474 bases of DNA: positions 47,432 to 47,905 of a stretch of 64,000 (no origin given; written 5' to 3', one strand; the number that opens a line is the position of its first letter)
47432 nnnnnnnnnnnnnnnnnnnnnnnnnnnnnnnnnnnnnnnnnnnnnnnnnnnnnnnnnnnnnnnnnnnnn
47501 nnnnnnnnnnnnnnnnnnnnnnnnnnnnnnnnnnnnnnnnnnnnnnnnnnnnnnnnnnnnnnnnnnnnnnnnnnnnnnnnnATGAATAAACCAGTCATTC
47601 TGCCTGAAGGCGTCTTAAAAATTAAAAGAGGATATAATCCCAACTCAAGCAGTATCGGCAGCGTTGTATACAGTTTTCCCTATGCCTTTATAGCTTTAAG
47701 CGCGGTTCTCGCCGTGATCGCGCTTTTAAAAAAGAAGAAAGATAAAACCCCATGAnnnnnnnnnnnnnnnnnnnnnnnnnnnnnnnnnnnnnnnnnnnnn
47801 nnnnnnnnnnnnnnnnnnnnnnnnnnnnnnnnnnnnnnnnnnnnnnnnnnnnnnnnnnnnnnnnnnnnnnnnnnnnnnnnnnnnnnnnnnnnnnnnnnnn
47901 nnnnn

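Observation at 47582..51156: Two paralogous 57-aa peptides with identical architecture, conserved at the protein level but not the DNA level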

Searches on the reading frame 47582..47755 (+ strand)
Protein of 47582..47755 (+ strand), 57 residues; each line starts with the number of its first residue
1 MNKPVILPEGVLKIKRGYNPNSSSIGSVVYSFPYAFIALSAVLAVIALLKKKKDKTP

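Call 4: search_protein_families(library=pfam, proteins=[window:47582-47755:+], max_evalue=0.01)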
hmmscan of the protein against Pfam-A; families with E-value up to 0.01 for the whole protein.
window:47582-47755:+ (57 aa): 0 families

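Call 5: search_protein_families(library=ncbifam, proteins=[window:47582-47755:+], max_evalue=0.01)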
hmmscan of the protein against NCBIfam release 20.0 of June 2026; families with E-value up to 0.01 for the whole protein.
window:47582-47755:+ (57 aa): 0 families

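Call 10: find_homologous_proteins(query=A1, max_evalue=0.01)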
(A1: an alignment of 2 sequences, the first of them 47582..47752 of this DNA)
Query A1 (2 sequences) (57 aa, profile of the alignment): 457 proteins with E <= 0.01 among 457 candidates; the best 120 are listed.
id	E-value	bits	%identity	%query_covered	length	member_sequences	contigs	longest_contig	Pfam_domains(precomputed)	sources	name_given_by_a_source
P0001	1.1e-30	123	43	79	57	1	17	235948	-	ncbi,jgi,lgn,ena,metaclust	metaclust:\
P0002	1.4e-28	116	100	100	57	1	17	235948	-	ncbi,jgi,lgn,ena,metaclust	metaclust:\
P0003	2.2e-19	87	84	75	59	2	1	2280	-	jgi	jgi:hypothetical protein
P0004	4.7e-19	86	80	70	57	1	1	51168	-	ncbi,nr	ncbi:MAG: hypothetical protein HQK83_04890 [Fibrobacteria bacterium]|nr:hypothetical protein [Fibrob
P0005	1.5e-17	81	72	82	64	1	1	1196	-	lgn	-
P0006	6.4e-17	79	78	86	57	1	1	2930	-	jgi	jgi:hypothetical protein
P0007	9.3e-17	79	85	60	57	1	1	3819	-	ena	-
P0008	1.5e-16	78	50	98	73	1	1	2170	-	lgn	-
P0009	1.9e-16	78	63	95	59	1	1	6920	-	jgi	jgi:hypothetical protein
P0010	2.7e-16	77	74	81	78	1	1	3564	-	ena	-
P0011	1.6e-15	75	74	60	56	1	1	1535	-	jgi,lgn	-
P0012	1.7e-15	75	87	54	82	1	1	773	-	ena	-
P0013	2.9e-15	74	66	89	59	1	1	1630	-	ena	-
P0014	3.3e-15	74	74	74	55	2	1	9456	-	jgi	-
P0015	3.7e-15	73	67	95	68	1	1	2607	-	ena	-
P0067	5.5e-12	63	45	82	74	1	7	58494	-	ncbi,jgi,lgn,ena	-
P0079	1.2e-11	62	64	44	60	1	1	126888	-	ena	-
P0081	1.3e-11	62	43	82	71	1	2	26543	-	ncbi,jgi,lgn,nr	ncbi:conserved exported hypothetical protein [Syntrophobacter sp. SbD1]|nr:conserved exported hypoth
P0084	1.6e-11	62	55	95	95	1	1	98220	-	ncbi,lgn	-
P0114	5.1e-11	60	43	82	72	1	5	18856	-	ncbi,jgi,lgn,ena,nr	ncbi:MAG TPA: hypothetical protein VMJ66_17635 [Geobacteraceae bacterium]|nr:hypothetical protein [G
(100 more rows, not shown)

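Call 16: find_encoding_contigs(protein=P0002, flank=10000, max_places=4)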
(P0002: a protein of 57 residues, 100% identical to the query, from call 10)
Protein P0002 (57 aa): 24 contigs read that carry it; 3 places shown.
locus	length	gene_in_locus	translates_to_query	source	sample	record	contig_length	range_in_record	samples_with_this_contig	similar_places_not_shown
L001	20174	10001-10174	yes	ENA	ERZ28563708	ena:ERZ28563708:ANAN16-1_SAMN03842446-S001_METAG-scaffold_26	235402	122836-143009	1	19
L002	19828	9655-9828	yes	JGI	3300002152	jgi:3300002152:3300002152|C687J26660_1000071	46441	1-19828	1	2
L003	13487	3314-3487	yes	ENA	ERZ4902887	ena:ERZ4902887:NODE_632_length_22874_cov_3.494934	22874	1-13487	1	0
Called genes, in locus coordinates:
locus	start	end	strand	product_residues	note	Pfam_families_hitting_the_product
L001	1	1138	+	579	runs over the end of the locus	PF00890:FAD_binding_2 (weak), PF01266:DAO (weak), PF12831:FAD_oxidored, PF13450:NAD_binding_8 (weak)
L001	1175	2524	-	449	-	PF00232:Glyco_hydro_1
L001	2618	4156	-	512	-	PF18962:Por_Secre_tail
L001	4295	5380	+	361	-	PF13528:Glyco_trans_1_3 (faint), PF04101:Glyco_tran_28_C (weak)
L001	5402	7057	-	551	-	PF07632:Sde182_NH-like, PF21027:Sde0182_C, PF18962:Por_Secre_tail (weak)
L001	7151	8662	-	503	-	PF06452:CBM9_1, PF12833:HTH_18, PF00165:HTH_AraC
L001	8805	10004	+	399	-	PF04055:Radical_SAM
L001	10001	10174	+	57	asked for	-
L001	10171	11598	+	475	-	-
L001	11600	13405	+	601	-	PF13174:TPR_6 (faint)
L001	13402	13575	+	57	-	-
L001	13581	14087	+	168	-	PF00578:AhpC-TSA, PF08534:Redoxin, PF00085:Thioredoxin (faint), PF13905:Thioredoxin_8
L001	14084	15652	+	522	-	PF00149:Metallophos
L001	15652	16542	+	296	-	-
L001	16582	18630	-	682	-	PF00149:Metallophos (weak)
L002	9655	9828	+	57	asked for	-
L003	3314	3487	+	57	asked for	-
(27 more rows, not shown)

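Call 19: find_related_loci(query=A2, collection=genome_contigs, flank=10000)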
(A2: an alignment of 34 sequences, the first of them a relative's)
Query A2 (57 aa) in genome_contigs; peptide patterns used: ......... (x = any residue, [..] = any of these).
190 stretches matched a pattern; 149 encode a relative of the query (tblastn E <= 1e-3); the best 80 are kept; 77 distinct loci.
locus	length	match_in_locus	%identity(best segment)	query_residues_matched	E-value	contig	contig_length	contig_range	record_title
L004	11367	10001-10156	67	5-56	6e-19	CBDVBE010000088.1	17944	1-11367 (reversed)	MAG TPA_asm: uncultured bacterium isolate SRR22302353_binner13_Refined_44 genome assembly, contig: ERZ25073599.1233, who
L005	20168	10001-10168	66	1-55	5e-19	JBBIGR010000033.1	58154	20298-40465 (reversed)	MAG: Fibrobacteria bacterium isolate ETS170220_bin_96 NODE_481_length_58154_cov_6.977814, whole genome shotgun sequence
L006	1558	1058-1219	63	2-55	3e-18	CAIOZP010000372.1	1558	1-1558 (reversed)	MAG: uncultured Fibrobacteres bacterium isolate VK_bin-2524 genome assembly, contig: bin-2524:372/748, whole genome shot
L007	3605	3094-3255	63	2-55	9e-18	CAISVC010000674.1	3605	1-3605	MAG: uncultured Fibrobacteres bacterium isolate AlinenSedimentsD2_bin-1055 genome assembly, contig: bin-1055:674/752, wh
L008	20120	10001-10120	80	3-42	5e-16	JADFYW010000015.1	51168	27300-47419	MAG: Fibrobacteria bacterium isolate nGRbin1 nGR_bin1_NODE_15_length_51168_cov_4.677106, whole genome shotgun sequence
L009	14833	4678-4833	62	3-53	2e-15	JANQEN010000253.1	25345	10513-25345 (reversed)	MAG: Chitinivibrionales bacterium isolate PL23a_bin.29 k99_1442077, whole genome shotgun sequence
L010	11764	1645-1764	70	7-46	2e-14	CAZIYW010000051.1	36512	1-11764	MAG TPA_asm: uncultured Fibrobacterota bacterium isolate binchicken_co256_1030 genome assembly, contig: NODE_1652_length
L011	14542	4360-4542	43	1-54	2e-11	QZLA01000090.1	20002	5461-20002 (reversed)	MAG: Desulfobacteraceae bacterium isolate Madre2 k127_356509, whole genome shotgun sequence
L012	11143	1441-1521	81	7-33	8e-11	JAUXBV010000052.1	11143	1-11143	MAG: Fibrobacterota bacterium isolate CSMAG_2808 CSMAG_2808_k117_1633673_length_11143_cov_7.0000, whole genome shotgun s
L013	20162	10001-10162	44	11-57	2e-10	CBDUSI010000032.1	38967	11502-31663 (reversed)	MAG TPA_asm: uncultured bacterium isolate SRR21487742_binner123_Refined_23 genome assembly, contig: ERZ26661670.277, who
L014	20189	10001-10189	35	2-57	2e-10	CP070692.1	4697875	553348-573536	MAG: Deltaproteobacteria bacterium isolate bin617 chromosome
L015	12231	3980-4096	51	11-49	5e-10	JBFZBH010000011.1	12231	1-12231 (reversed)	MAG: Phycisphaerae bacterium isolate PPR_0489 scaffold_1509, whole genome shotgun sequence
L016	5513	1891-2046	42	11-56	5e-10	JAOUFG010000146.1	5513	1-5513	MAG: Phycisphaerae bacterium isolate 4_1_July_SF_Bin34 4_1_July_SF_Bin34_scaffold_8722_c1, whole genome shotgun sequence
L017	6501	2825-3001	42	6-56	1e-9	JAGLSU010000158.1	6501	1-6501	MAG: Planctomycetota bacterium isolate RS_9_64 ROV157_9.bin.64.fa_158, whole genome shotgun sequence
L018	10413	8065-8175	46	11-47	1e-9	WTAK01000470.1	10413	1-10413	MAG: Candidatus Delongbacteria bacterium isolate GLR157 c_000000701774, whole genome shotgun sequence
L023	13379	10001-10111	46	11-47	5e-9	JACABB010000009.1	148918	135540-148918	MAG: Bacteroidales bacterium isolate Cfx3-06 MAG06_9, whole genome shotgun sequence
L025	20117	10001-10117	46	11-49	5e-9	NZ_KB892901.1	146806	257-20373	Desulfobacter curvatus DSM 3379 B147DRAFT_scaffold_1.2, whole genome shotgun sequence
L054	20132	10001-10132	48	11-54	2e-7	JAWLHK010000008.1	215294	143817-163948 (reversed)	MAG: bacterium isolate 30dZY2.bin.61 NODE_141_length_215294_cov_6.416297, whole genome shotgun sequence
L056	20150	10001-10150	48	7-55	3e-7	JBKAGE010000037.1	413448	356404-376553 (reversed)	MAG: Bradymonadia bacterium isolate Ske_MAG24 Ske_MAG24_0037, whole genome shotgun sequence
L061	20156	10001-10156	48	2-47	4e-7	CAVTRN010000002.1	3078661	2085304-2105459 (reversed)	MAG: Nitrospirota bacterium isolate MFD09567.bin.1.28 genome assembly, contig: contig_51523, whole genome shotgun sequen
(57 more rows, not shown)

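Call 23: search_protein_families(library=pfam, proteins=[L025:4471-6663:+, L025:6952-7569:+, L025:7578-9968:+, L025:10215-11552:+, L025:11531-12718:+, L025:12577-13353:+], max_evalue=0.01)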
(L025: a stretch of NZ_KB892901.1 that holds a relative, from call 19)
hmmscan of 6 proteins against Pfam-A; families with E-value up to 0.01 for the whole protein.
L025:4471-6663:+ (730 aa): 11 families
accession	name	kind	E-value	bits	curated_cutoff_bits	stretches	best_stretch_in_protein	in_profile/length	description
PF13174.12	TPR_6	-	7.3e-14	51.8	26.3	1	512-542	2-33/33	Tetratricopeptide repeat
PF13432.12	TPR_16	-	7.8e-09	36.3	32.7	1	524-580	12-65/65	Tetratricopeptide repeat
PF16656.11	Pur_ac_phosph_N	-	2.1e-08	35.1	30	1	93-162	12-93/93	Purple acid Phosphatase, N-terminal domain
PF00515.34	TPR_1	-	1.8e-05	24.8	27.8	1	552-577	7-32/34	Tetratricopeptide repeat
PF13525.12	YfiO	-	8.8e-05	22.8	25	1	519-582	15-78/203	Outer membrane lipoprotein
PF07719.23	TPR_2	-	9.3e-05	22.7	27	0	551-577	6-32/34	Tetratricopeptide repeat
PF13414.12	TPR_11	-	0.00011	22.3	26.8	0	553-573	1-21/42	TPR repeat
PF13424.12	TPR_12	-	0.00012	22.7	30.1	0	532-574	30-73/77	Tetratricopeptide repeat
PF13428.12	TPR_14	-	0.00015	22.6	23.5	0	513-548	4-40/44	Tetratricopeptide repeat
PF00041.27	fn3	-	0.0021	18.7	25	1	84-153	4-68/84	Fibronectin type III domain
PF02308.21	MgtC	-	0.0065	17.3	31.4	0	595-683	15-93/121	MgtC family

L025:6952-7569:+ (205 aa): 6 families
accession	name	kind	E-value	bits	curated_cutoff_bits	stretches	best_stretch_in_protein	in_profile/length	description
PF00578.27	AhpC-TSA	-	1e-20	74.3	26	1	62-177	2-122/124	AhpC/TSA family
PF08534.16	Redoxin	-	6.8e-19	68.5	26.6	1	61-183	2-135/148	Redoxin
PF13905.12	Thioredoxin_8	-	1.4e-09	38.6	27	1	86-176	2-94/94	Thioredoxin-like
PF13098.12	Thioredoxin_2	-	9.1e-07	29.6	27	1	83-183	3-94/104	Thioredoxin-like domain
PF00085.26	Thioredoxin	-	0.00031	21.1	23.5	1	78-132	10-64/103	Thioredoxin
PF13728.12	TraF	-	0.0062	16.8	23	0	153-183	182-213/224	F plasmid transfer operon protein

L025:7578-9968:+ (796 aa): 2 families
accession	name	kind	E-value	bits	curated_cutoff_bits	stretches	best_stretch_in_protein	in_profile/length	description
PF00149.33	Metallophos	-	2.5e-05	25.2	21.5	1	154-332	5-185/191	Calcineurin-like phosphoesterase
PF11139.14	SfLAP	-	0.00056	19.9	35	1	567-664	4-96/213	Sap, sulfolipid-1-addressing protein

L025:10215-11552:+ (445 aa): 2 families
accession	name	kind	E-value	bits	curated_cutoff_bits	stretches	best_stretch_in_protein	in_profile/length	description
PF05140.19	ResB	-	0.0021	17.4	24.6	1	218-278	413-459/486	ResB-like family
PF07719.23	TPR_2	-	0.0024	18.3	27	1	195-224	3-32/34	Tetratricopeptide repeat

L025:11531-12718:+ (395 aa): 1 family
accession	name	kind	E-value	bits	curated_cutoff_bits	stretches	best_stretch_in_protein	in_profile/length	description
PF04055.27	Radical_SAM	-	1.6e-12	48.3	29.5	1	65-213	3-163/166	Radical SAM superfamily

L025:12577-13353:+ (258 aa): 0 families

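Call 26: list_cluster_members(proteins=[L025:9976-10216:+, P0081, P0004, P0114])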
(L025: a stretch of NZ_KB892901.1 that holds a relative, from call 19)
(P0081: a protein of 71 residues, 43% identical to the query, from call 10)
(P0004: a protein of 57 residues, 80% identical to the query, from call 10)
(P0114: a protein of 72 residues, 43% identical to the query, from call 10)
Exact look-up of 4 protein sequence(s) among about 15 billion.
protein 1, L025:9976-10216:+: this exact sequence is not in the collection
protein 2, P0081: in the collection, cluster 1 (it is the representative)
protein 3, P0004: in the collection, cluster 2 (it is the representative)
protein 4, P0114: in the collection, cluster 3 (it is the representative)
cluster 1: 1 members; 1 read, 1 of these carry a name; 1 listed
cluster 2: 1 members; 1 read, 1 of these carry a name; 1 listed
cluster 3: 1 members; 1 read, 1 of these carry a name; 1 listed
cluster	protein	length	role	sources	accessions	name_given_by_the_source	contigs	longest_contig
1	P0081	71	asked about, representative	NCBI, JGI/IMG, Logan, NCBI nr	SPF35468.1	conserved exported hypothetical protein [Syntrophobacter sp. SbD1]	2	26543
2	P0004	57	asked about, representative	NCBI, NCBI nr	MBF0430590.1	MAG: hypothetical protein HQK83_04890 [Fibrobacteria bacterium] | hypothetical protein [Fibrobacteria bacterium]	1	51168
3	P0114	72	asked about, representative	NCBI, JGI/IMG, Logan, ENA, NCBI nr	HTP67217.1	MAG TPA: hypothetical protein VMJ66_17635 [Geobacteraceae bacterium] | hypothetical protein [Geobacteraceae bacterium]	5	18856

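Call 35: search_protein_representatives(alignment_id=A2)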
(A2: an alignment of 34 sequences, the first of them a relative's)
Query: 34 sequences, 73 profile positions. Proteins with E-value up to 0.001 (for the whole library): 497; up to 1e-10: 71; up to 1e-30: 0. The best 150 are listed.
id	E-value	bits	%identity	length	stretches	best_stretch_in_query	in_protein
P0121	1.1e-24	102.4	-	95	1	2-72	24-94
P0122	3.5e-24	100.8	-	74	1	1-71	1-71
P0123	1.1e-22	96.0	-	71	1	3-60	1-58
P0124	1.4e-22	95.7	-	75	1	3-72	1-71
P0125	2.6e-22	94.8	-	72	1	3-68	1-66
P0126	1.8e-21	92.1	-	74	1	3-62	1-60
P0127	5.6e-20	87.3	-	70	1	2-65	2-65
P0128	9.6e-19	83.4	-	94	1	2-62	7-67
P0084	1.9e-17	79.2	-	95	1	6-61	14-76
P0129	2.2e-17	79.0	-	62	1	2-59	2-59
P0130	2.7e-17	78.7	-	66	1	2-63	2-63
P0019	5.7e-17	77.7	-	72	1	3-54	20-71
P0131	7.3e-17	77.3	-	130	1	6-58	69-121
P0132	1.4e-16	76.4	-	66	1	6-58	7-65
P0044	2.9e-16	75.4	-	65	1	7-55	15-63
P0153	1.9e-12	63.2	-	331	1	4-62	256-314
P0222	7.5e-10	54.9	-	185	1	3-57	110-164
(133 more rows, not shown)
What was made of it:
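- Checked: It finds 457 proteins in the indexed search (call 10) and 497 clusters at 50% identity in the index-free search (call 35).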

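Call 37: search_protein_families(library=pfam, proteins=[P0222, P0153], max_evalue=1)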
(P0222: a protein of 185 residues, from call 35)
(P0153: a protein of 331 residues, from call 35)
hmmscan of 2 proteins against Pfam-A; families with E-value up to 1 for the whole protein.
P0222 (185 aa): 1 family
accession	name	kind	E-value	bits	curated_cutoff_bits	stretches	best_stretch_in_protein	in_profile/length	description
PF05402.18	PqqD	-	2.6e-14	53.7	23.4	1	35-91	11-67/67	Coenzyme PQQ synthesis protein D (PqqD)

P0153 (331 aa): 1 family
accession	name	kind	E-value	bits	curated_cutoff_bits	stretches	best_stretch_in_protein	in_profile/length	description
PF19857.4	DUF6332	-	0.56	11.2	25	0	276-308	14-46/85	Family of unknown function (DUF6332)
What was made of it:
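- Closest known: PqqA/PqqD/PqqE and MftA/MftB/MftC. Same: One PqqD-peptide fusion exists (call 37).
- One PqqD fusion exists (call 37).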

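Call 38: find_encoding_contigs(protein=P0222, flank=8000, max_places=3)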
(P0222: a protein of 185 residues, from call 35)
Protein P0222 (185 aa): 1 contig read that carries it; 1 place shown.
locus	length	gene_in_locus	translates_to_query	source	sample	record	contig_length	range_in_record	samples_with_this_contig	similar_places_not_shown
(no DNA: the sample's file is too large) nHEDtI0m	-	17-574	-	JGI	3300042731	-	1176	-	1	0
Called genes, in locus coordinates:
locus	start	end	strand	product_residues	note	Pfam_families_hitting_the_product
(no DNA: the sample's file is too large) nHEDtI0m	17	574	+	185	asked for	PF05402:PqqD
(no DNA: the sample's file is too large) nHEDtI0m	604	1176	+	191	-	?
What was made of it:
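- The fusion is a single case on a 1.2-kb contig (call 38).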

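Call 46: find_encoding_contigs(protein=P0079, flank=8000, max_places=1)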
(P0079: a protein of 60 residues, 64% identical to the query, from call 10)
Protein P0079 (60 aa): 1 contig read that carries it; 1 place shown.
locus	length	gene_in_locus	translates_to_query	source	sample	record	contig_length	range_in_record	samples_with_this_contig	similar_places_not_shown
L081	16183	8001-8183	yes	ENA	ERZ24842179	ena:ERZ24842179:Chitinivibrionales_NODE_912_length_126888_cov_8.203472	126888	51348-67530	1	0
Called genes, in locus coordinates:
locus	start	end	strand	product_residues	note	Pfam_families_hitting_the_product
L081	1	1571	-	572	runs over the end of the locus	PF03372:Exo_endo_phos, PF19580:Exo_endo_phos_3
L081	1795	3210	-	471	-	PF00149:Metallophos, PF10342:Kre9_KNH (weak), PF18962:Por_Secre_tail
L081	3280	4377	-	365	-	PF13620:CarboxypepD_reg (faint), PF13855:LRR_8 (faint), PF23598:LRR_14 (weak)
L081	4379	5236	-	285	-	PF14394:DUF4423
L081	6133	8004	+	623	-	PF13174:TPR_6 (faint), PF09976:TPR_21 (weak)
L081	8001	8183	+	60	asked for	-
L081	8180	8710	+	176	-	PF13098:Thioredoxin_2 (faint), PF00578:AhpC-TSA, PF08534:Redoxin, PF13905:Thioredoxin_8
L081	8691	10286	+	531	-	PF25077:DUF7800 (weak), PF00149:Metallophos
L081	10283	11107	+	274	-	-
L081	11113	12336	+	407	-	PF04055:Radical_SAM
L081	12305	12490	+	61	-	-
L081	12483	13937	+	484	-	-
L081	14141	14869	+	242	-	PF00106:adh_short, PF01370:Epimerase (weak), PF08659:KR, PF13561:adh_short_C2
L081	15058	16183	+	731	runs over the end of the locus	PF12895:ANAPC3 (faint), PF13424:TPR_12 (faint), PF00515:TPR_1 (faint), PF07719:TPR_2 (faint), PF13174:TPR_6 (faint), PF13181:TPR_8 (faint), PF13432:TPR_16 (faint), PF01464:SLT, +1 more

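Call 47: find_encoding_contigs(protein=P0067, flank=8000, max_places=1)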
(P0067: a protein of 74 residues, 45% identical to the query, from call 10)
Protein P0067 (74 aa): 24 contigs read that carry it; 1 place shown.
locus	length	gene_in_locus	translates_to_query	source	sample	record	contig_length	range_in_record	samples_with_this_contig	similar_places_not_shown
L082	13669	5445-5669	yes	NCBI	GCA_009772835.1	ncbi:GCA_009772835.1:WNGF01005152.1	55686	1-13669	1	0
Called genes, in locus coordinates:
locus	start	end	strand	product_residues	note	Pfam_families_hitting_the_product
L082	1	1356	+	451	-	?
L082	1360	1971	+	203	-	-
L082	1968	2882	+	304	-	PF13145:Rotamase_2, PF13616:Rotamase_3, PF00639:Rotamase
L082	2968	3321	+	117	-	-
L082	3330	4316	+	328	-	PF03480:DctP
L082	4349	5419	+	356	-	-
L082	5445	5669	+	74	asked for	-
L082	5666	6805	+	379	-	PF04055:Radical_SAM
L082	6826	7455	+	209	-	-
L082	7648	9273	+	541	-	PF16656:Pur_ac_phosph_N, PF00149:Metallophos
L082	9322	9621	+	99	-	PF02085:Cytochrom_CIII (faint), PF14522:Cytochrome_C7 (weak)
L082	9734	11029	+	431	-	PF13795:HupE_UreJ_2, PF04955:HupE_UreJ (weak)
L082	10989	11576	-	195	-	PF00293:NUDIX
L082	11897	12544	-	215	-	PF00293:NUDIX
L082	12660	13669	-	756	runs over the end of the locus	PF00202:Aminotran_3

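Call 48: find_encoding_contigs(protein=P0084, flank=8000, max_places=1)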
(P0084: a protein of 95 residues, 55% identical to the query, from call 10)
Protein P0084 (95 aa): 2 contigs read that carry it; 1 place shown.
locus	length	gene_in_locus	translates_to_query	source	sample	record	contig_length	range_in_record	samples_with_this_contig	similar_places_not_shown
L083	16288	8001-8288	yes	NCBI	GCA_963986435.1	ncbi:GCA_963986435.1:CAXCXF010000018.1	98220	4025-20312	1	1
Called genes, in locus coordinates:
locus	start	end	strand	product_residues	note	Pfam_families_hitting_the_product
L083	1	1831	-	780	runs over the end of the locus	PF07944:Beta-AFase-like_GH127_cat, PF20736:Glyco_hydro127M, PF16375:DUF4986, PF20620:DUF6805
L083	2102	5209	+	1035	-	PF17210:SdrD_B (faint), PF13715:CarbopepD_reg_2 (faint), PF23193:NOMO_3rd (faint), PF12866:DUF3823 (faint), PF13620:CarboxypepD_reg (weak), PF13620:CarboxypepD_reg, PF22904:NOMO1-like_2nd (weak), PF13620:CarboxypepD_reg, +5 more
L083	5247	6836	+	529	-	PF00150:Cellulase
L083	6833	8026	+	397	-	PF04055:Radical_SAM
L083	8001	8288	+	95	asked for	-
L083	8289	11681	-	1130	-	PF19773:DUF6259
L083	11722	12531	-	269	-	PF09674:DUF2400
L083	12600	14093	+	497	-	PF01566:Nramp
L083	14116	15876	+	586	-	PF00474:SSF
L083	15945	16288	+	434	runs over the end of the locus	PF01408:GFO_IDH_MocA, PF22725:GFO_IDH_MocA_C3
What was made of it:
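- Minimal loci with only the radical SAM gene and the peptide (call 48) leave no other conserved candidate substrate nearby.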
